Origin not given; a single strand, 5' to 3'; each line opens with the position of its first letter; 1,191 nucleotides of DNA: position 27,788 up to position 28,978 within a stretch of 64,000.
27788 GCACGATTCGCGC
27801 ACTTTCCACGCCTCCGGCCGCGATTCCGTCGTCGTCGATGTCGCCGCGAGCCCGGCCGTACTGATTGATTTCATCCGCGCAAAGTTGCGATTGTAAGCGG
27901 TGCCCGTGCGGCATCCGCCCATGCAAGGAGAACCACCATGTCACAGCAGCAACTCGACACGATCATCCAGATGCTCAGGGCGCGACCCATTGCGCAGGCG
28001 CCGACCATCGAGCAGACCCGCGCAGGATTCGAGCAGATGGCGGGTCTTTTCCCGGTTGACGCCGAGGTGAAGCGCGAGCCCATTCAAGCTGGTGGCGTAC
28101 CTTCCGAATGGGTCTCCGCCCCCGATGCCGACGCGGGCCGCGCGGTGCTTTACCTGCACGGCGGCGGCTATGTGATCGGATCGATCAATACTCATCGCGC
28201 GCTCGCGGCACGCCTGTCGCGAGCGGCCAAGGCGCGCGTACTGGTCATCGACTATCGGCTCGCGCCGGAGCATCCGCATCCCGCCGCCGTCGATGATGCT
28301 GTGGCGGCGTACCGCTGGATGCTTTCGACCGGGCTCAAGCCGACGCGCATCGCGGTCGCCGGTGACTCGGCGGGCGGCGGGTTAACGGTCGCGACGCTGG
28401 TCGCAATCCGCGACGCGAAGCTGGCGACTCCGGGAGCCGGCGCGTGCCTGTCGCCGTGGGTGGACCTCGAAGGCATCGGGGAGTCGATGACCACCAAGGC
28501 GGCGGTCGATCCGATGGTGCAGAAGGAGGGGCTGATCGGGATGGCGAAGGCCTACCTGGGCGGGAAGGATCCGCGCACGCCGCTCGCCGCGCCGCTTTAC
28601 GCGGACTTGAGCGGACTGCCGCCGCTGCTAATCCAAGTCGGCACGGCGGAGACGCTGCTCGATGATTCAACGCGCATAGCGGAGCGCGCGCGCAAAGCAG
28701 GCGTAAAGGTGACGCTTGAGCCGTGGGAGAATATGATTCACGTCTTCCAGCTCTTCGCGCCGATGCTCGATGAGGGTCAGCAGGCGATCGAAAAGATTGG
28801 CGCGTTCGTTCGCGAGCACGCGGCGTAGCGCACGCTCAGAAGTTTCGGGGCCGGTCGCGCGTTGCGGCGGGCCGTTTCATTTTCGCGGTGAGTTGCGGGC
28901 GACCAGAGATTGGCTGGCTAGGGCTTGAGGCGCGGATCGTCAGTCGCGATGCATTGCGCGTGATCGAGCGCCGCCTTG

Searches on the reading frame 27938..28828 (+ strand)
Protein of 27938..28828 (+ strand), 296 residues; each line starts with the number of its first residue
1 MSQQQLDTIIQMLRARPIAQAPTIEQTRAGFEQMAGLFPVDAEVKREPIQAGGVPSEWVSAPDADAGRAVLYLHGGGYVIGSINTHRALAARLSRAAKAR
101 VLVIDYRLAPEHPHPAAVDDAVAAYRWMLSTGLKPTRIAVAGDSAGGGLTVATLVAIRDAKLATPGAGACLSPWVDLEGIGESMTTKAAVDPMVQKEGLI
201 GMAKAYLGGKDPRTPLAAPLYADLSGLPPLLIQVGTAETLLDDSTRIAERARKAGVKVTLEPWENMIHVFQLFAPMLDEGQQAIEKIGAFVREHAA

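Call 7: search_protein_families(library=pfam, proteins=[window:27938-28828:+], max_evalue=1)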
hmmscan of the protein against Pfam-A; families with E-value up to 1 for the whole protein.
window:27938-28828:+ (296 aa): 5 families
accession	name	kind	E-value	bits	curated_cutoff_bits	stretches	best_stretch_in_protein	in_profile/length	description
PF07859.19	Abhydrolase_3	-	3.7e-61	207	25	1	70-271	1-209/210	alpha/beta hydrolase fold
PF10340.15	Say1_Mug180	-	5.7e-12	45.6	21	1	62-208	119-271/374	Steryl acetyl hydrolase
PF20434.5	BD-FAE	-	6.5e-10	39.3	26.8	1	68-159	14-110/215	BD-FAE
PF00326.27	Peptidase_S9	-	0.0062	16.5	22.6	1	117-155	44-83/213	Prolyl oligopeptidase family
PF00135.34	COesterase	-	0.025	14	27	1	70-174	106-224/515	Carboxylesterase family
